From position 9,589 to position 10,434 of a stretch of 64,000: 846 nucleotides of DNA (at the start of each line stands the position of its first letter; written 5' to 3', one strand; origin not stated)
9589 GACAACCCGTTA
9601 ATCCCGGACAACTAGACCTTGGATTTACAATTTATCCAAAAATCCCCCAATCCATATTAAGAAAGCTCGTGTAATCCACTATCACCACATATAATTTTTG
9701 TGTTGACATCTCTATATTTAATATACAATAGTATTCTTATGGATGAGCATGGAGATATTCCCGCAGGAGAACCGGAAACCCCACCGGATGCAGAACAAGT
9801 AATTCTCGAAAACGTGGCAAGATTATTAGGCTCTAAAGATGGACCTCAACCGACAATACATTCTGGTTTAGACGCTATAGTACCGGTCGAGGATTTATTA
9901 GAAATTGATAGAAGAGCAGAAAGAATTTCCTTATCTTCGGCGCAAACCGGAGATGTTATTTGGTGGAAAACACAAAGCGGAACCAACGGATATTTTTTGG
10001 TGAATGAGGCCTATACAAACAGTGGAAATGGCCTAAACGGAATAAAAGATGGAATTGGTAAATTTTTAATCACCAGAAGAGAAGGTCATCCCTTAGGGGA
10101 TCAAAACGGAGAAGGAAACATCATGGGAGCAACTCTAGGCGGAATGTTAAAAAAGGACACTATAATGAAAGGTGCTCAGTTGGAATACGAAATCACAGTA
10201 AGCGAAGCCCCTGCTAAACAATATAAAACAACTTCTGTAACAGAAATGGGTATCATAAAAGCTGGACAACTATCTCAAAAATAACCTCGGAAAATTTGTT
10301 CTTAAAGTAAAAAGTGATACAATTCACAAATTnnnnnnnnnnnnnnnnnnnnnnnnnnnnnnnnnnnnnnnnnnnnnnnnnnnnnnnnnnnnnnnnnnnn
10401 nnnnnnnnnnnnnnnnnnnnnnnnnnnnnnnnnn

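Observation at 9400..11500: Accessory block of five small hypothetical genes with individual near-consensus promoters and apparently higher GC, between glycosyltransferases and gyrB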

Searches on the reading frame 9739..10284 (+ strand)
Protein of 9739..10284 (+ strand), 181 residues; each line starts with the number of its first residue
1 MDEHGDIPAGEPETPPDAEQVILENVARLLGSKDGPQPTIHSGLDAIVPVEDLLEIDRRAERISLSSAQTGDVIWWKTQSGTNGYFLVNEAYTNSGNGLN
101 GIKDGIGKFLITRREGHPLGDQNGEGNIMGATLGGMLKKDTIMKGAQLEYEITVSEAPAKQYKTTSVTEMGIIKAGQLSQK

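Call 8: search_protein_families(library=pfam, proteins=[window:9739-10284:+], max_evalue=1)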
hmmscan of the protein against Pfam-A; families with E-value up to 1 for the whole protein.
window:9739-10284:+ (181 aa): 0 families

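Call 9: search_protein_families(library=phrogs, proteins=[window:9739-10284:+], max_evalue=1)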
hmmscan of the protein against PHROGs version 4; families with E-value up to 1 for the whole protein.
window:9739-10284:+ (181 aa): 0 families

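Call 11: find_homologous_proteins(query=window:9739-10284:+, max_evalue=0.01)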
Query window:9739-10284:+ (181 aa): 4 proteins with E <= 0.01 among 126 candidates.
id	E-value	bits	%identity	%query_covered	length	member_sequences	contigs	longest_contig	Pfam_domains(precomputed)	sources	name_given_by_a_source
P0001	2.1e-114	398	100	100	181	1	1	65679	-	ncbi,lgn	-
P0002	9.5e-62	226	60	100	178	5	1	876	-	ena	-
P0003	9.0e-58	213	61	94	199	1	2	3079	-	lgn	-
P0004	4.2e-52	195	57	93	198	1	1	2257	-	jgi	jgi:hypothetical protein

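Call 12: find_encoding_contigs(protein=P0003, flank=5000)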
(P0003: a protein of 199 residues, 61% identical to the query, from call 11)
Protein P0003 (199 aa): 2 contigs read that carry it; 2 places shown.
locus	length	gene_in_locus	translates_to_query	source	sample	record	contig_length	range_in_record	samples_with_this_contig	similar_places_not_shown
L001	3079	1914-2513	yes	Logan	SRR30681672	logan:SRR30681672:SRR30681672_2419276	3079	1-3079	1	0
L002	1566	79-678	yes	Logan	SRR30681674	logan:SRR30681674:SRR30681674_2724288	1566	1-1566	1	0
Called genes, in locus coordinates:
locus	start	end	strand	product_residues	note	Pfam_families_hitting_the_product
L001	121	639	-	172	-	-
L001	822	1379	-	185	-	-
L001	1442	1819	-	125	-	-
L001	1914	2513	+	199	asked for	-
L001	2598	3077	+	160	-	?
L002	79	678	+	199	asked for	-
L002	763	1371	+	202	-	-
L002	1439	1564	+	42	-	?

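Call 13: find_encoding_contigs(protein=P0004, flank=5000)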
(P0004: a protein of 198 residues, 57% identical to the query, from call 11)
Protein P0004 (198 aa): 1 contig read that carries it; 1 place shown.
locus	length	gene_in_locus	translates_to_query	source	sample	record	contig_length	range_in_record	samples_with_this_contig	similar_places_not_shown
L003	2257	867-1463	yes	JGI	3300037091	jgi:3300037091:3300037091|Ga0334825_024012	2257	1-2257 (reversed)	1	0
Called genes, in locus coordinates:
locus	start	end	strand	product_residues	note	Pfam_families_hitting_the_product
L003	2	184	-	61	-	?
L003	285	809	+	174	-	-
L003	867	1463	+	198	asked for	-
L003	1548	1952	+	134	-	-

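Call 14: find_encoding_contigs(protein=P0001, flank=10000)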
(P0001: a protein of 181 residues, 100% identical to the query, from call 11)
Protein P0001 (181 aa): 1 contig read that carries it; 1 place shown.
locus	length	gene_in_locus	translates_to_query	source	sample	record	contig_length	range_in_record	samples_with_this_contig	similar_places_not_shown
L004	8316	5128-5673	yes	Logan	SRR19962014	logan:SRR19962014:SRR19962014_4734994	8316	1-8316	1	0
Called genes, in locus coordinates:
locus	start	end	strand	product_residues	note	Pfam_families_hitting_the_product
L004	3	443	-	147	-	?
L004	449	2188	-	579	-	PF05157:MshEN, PF00437:T2SSE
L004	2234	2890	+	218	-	PF13177:DNA_pol3_delta2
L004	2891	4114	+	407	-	-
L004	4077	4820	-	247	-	PF00535:Glycos_transf_2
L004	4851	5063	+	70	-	-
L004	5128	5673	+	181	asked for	-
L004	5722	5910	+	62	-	-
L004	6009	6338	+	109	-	-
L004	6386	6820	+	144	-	-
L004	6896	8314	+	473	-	?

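Call 23: find_encoding_contigs(protein=P0002, flank=5000)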
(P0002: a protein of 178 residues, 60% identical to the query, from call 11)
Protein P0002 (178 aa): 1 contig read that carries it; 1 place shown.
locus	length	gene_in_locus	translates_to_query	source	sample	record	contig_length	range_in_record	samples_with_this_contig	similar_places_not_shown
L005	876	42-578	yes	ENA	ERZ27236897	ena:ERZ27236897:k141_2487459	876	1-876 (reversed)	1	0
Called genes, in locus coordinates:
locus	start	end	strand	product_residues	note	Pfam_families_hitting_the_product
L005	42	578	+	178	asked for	-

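Call 29: find_related_loci(query=A1, collection=metagenome_contigs, flank=10000)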
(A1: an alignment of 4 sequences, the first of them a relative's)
Query A1 (181 aa) in metagenome_contigs; peptide patterns used: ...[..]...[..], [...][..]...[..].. (x = any residue, [..] = any of these).
578 stretches matched a pattern; 3 encode a relative of the query (tblastn E <= 1e-3); 3 distinct loci.
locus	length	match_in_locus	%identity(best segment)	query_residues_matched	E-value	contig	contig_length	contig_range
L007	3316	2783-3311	55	7-177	2e-48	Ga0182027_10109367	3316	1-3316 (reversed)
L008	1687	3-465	54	29-181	2e-42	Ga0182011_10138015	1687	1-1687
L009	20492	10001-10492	32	13-174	6e-16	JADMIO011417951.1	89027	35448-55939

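Call 30: find_related_loci(query=A1, collection=viral_contigs, flank=10000)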
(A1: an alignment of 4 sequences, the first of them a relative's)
Query A1 (181 aa) in viral_contigs; peptide patterns used: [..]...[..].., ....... (x = any residue, [..] = any of these).
38 stretches matched a pattern, but none encodes a relative of the query by tblastn (E <= 1e-3).

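Call 34: search_protein_representatives(alignment_id=A1)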
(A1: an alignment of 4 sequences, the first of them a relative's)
Query: 4 sequences, 178 profile positions. Proteins with E-value up to 0.001 (for the whole library): 34; up to 1e-10: 19; up to 1e-30: 5. The best 34 are listed.
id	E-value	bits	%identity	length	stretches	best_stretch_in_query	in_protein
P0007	4.2e-65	235.2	-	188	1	4-176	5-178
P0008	5.5e-57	208.8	-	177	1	1-175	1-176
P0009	2.4e-47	177.4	-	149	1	2-113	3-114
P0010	6.8e-33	130.3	-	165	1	9-166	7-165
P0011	1.8e-32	128.9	-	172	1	14-176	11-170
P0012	1.9e-29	119.1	-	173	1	2-177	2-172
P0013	3.8e-24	101.8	-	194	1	24-177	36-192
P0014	6.8e-17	78.2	-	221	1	33-173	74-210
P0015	1.1e-16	77.6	-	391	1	14-174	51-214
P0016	1.5e-16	77.1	-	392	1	19-176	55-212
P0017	4.0e-15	72.4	-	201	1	17-177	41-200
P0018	1.4e-13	67.4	-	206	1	9-175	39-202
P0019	2.9e-13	66.4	-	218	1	32-176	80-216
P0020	3.1e-13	66.3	-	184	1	41-176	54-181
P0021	7.1e-13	65.1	-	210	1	44-176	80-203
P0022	2.3e-11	60.1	-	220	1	11-176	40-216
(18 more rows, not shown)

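Call 37: search_protein_families(library=pfam, alignment_id=A2, max_evalue=0.01)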
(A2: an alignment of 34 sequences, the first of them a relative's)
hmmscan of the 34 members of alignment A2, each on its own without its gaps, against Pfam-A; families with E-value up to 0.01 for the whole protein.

A. member 1, P0001 (181 aa): 0 families

B. families by the number of members that match (of 34 scanned): 0 families

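Call 38: search_solved_structures(query=A2, max_evalue=1)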
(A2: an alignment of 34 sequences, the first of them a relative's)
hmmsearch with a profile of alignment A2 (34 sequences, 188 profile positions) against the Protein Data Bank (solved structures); distinct sequences matched with E-value up to 1: 0.

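Call 39: predict_structure(alignment_id=A1)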
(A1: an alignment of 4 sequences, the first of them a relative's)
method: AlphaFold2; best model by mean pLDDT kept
length: 181 residues; sequences in the alignment: 4
mean_pLDDT: 49.1   pTM: 0.50
mean pLDDT of the five models: 49.1, 42.1, 38.6, 38.0, 35.2
residues with pLDDT >= 90: 0; 70-90: 7; 50-70: 76; < 50: 98
segments of 3 or more residues with pLDDT < 50: 1-8, 10-12, 40-61, 98-102, 114-163, 176-181
pLDDT, mean of each block of 10 residues (from residue 1): 42 52 63 52 38 43 60 68 66 54 57 46 40 27 36 39 53 49 30
secondary structure, 60 per line:
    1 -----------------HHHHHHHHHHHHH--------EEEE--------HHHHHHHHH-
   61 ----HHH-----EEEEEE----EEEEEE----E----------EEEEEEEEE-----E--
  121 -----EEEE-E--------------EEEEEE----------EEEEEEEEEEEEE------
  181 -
elements in order: H18-30 E39-42 H51-59 E73-78 E83-88 E104-112 E126-129 E146-151 E162-174

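Call 45: find_encoding_contigs(protein=P0044, flank=10000, max_places=4)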
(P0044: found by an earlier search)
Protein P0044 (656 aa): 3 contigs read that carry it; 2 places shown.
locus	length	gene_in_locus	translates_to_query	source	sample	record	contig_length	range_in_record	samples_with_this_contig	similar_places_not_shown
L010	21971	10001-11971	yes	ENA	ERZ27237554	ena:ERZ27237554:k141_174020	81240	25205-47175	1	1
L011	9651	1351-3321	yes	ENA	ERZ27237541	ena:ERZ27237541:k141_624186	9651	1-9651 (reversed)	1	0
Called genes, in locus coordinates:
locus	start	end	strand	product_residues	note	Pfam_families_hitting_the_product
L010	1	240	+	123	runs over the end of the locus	-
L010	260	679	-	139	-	PF00892:EamA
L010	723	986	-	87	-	-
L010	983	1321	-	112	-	PF18924:DUF5674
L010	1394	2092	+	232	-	PF00188:CAP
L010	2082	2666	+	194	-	-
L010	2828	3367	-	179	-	-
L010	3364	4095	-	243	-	PF13518:HTH_28 (weak), PF13551:HTH_29 (faint)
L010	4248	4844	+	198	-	-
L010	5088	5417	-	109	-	-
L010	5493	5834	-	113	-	-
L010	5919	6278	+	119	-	-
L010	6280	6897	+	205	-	PF03575:Peptidase_S51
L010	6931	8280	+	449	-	-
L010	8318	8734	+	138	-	PF04677:CwfJ_C_1 (faint), PF01230:HIT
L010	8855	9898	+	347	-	PF13581:HATPase_c_2 (weak), PF02518:HATPase_c, PF14213:DUF4325 (weak)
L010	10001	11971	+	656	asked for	PF02518:HATPase_c, PF00204:DNA_gyraseB, PF01751:Toprim, PF00986:DNA_gyraseB_C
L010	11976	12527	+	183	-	PF13238:AAA_18, PF13671:AAA_33 (weak)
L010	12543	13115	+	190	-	PF00730:HhH-GPD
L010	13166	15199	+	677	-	PF03030:H_PPase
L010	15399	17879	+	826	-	PF00521:DNA_topoisoIV, PF03989:DNA_gyraseA_C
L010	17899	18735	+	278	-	PF00763:THF_DHG_CYH, PF02882:THF_DHG_CYH_C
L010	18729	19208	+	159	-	PF00293:NUDIX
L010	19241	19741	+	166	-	-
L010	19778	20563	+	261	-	PF04402:SIMPL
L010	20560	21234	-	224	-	PF03330:DPBB_1 (weak)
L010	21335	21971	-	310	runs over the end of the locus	PF02899:Phage_int_SAM_1, PF13102:Phage_int_SAM_5 (weak), PF13495:Phage_int_SAM_4 (faint), PF00589:Phage_integrase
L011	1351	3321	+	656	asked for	PF02518:HATPase_c, PF00204:DNA_gyraseB, PF01751:Toprim, PF00986:DNA_gyraseB_C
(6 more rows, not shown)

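Call 46: find_encoding_contigs(protein=P0049, flank=10000, max_places=4)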
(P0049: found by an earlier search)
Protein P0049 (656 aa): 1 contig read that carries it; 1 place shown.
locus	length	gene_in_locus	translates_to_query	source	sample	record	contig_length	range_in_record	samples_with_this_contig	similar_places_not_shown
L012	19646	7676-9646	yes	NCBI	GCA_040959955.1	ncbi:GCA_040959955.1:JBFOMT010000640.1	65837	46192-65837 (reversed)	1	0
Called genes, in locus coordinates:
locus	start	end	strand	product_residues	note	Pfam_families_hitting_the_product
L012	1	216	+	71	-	?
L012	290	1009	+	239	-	PF08241:Methyltransf_11 (weak), PF08242:Methyltransf_12 (faint), PF13649:Methyltransf_25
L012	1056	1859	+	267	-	PF15891:Nuc_deoxyri_tr2 (weak)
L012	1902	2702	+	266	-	-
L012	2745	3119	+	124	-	-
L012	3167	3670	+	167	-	-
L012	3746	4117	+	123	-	-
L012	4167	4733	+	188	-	-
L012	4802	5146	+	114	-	-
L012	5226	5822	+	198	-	-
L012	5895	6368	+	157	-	PF00293:NUDIX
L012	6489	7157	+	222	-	-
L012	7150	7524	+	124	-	-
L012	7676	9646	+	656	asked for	PF02518:HATPase_c, PF00204:DNA_gyraseB, PF01751:Toprim, PF00986:DNA_gyraseB_C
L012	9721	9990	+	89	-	PF02583:Trns_repr_metal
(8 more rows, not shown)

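Call 49: predict_structure(alignment_id=A2)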
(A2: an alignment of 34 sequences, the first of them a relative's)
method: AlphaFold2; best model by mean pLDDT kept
length: 181 residues; sequences in the alignment: 34
mean_pLDDT: 85.4   pTM: 0.74
mean pLDDT of the five models: 85.4, 84.2, 83.7, 82.7, 81.9
residues with pLDDT >= 90: 105; 70-90: 40; 50-70: 33; < 50: 3
segments of 3 or more residues with pLDDT < 50: none
pLDDT, mean of each block of 10 residues (from residue 1): 61 70 74 53 64 82 97 97 97 91 96 91 97 93 97 96 97 91 52
secondary structure, 60 per line:
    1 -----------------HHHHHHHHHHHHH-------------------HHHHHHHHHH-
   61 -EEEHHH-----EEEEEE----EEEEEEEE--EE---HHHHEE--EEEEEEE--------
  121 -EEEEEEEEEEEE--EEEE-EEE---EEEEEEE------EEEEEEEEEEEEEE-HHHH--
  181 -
elements in order: H18-30 H50-59 E62-64 E73-78 E83-90 H98-101 E106-112 E122-133 E136-139 E141-143 E147-153 E160-173 H175-178

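Call 53: fold_search(model_id=the predicted structure, library=pdb)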
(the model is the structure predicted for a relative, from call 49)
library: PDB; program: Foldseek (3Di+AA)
matches with E <= 10: 415; with E <= 0.001: 0
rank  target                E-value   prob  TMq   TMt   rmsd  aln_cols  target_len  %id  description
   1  6z1p_At               7.2e-02  0.54  0.21  0.21  15.8       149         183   11  Structure of the mitochondrial ribosome from Tetrahymena thermophila (released 2020-06-24)
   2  6mxx_J                1.4e-01  0.12  0.15  0.19  14.1       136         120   14  Structure of 53BP1 tandem Tudor domains in complex with small molecule UNC2991 (released 2019-11-27)
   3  8gra_G                2.4e-01  0.09  0.17  0.07  18.3       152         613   10  Structure of Type VI secretion system cargo delivery vehicle Hcp-VgrG-PAAR (released 2023-07-12)
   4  3g7x_A                2.8e-01  0.44  0.25  0.26   7.4       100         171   12  Female-specific histamine-binding protein 2, D24R mutant (released 2010-02-16)
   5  7f5y_B                4.1e-01  0.10  0.14  0.19  14.4       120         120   15  Crystal structure of the single-stranded dna-binding protein from Mycobacterium tuberculosis- Form III (released 2022-05-11)
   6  3gaq_A                4.5e-01  0.30  0.25  0.26   9.5       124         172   10  Female-specific Histamine-Binding Protein, D24R Mutant (released 2010-02-23)
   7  2bvb                  5.3e-01  0.10  0.17  0.22  12.5       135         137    6  The C-terminal domain from Micronemal Protein 1 (MIC1) from Toxoplasma Gondii (released 2005-10-12)
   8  2wv5_A                5.6e-01  0.07  0.15  0.14  12.8       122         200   13  Crystal structure of foot-and-mouth disease virus 3C protease in complex with a decameric peptide corresponding to the (released 2009-10-27)
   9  3jcr_7                5.6e-01  0.06  0.10  0.21  15.1       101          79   13  3D structure determination of the human*U4/U6.U5* tri-snRNP complex (released 2016-03-09)
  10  8ass_C                6.2e-01  0.15  0.21  0.28  13.9       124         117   16  The Crystal structure of F46Y mutant of the agroavidin-biotin complex (released 2023-04-12)
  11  3uc2_A                6.5e-01  0.09  0.15  0.20  14.5       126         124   10  Crystal structure of a DUF4426 family protein (PA0388) from Pseudomonas aeruginosa PAO1 at 2.09 A resolution (released 2011-11-23)
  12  8pn1_A                6.5e-01  0.08  0.17  0.10  12.8       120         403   17  CryoEM structure of Nal1 protein, allele SPIKE, from Oryza sativa japonica group (released 2024-04-17)
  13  5nqx_A                6.9e-01  0.11  0.17  0.13  11.8       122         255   13  Structure of a fHbp(V1.1):PorA(P1.16) chimera. Fusion at fHbp position 294. (released 2018-02-28)
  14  5ylz_l                7.2e-01  0.33  0.21  0.39   5.9        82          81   12  Cryo-EM Structure of the Post-catalytic Spliceosome from Saccharomyces cerevisiae at 3.6 angstrom (released 2018-07-18)
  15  3tqy_A                7.2e-01  0.06  0.11  0.17  13.9       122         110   10  Structure of a single-stranded DNA-binding protein (ssb), from Coxiella burnetii (released 2011-09-21)
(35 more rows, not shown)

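Call 56: fold_search(model_id=the predicted structure, library=viral)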
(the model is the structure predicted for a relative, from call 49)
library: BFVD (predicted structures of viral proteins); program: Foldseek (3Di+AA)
matches with E <= 10: 634; with E <= 0.001: 0
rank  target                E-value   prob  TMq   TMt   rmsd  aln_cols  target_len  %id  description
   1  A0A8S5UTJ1            7.4e-02  0.35  0.21  0.20  13.6       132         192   15  Uncharacterized protein [Myoviridae sp. ctYA416]
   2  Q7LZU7                8.6e-02  0.38  0.27  0.23  14.2       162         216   15  Glycoprotein S [Transmissible gastroenteritis virus]
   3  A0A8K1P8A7            9.1e-02  0.13  0.16  0.14  22.9       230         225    8  Nonstructural polyprotein (Fragment) [Biomphalaria pfeifferi virus]
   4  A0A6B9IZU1            1.0e-01  0.28  0.18  0.10  12.3       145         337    8  (no name in the UniProt tables at hand)
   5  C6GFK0                1.2e-01  0.35  0.24  0.18  12.0       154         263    8  p29 [Carrot yellow leaf virus]
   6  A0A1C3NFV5            1.5e-01  0.28  0.23  0.29  14.2       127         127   10  (no name in the UniProt tables at hand)
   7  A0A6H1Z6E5            1.5e-01  0.14  0.18  0.19  16.8       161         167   10  (no name in the UniProt tables at hand)
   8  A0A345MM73            1.5e-01  0.14  0.20  0.21  14.8       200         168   10  (no name in the UniProt tables at hand)
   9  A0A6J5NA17            1.9e-01  0.06  0.12  0.11  34.6       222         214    9  Uncharacterized protein [uncultured Caudovirales phage]
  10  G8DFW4                2.0e-01  0.07  0.15  0.10  24.1       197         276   11  (no name in the UniProt tables at hand)
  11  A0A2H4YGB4            2.1e-01  0.14  0.18  0.19  24.1       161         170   10  Uncharacterized protein [Citrobacter phage CF1 ERZ-2017]
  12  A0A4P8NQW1            2.2e-01  0.08  0.14  0.08  23.8       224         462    9  (no name in the UniProt tables at hand)
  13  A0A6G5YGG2            2.5e-01  0.21  0.14  0.17  11.0        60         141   12  (no name in the UniProt tables at hand)
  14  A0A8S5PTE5            2.6e-01  0.38  0.23  0.21   9.7       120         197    7  Uncharacterized protein [Siphoviridae sp. ct96x5]
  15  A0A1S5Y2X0            2.6e-01  0.12  0.13  0.12  15.3       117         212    7  Uncharacterized protein [uncultured archaeal virus]
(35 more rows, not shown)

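Call 57: find_encoding_contigs(protein=P0047, flank=10000, max_places=3)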
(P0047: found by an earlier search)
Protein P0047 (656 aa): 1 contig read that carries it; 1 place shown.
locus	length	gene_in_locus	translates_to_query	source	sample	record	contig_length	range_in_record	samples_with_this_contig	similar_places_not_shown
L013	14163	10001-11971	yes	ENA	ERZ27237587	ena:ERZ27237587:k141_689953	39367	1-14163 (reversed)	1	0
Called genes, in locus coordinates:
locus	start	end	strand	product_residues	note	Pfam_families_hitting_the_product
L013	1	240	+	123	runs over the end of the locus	-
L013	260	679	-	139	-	PF00892:EamA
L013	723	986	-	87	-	-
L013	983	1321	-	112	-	PF18924:DUF5674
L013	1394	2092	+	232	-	PF00188:CAP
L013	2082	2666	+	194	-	-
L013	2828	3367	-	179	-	-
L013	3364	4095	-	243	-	PF13518:HTH_28 (weak), PF13551:HTH_29 (faint)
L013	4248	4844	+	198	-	-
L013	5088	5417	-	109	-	-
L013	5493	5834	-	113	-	-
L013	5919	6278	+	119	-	-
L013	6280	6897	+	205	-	PF03575:Peptidase_S51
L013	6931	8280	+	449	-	-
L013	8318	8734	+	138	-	PF04677:CwfJ_C_1 (faint), PF01230:HIT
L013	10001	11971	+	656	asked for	PF02518:HATPase_c, PF00204:DNA_gyraseB, PF01751:Toprim, PF00986:DNA_gyraseB_C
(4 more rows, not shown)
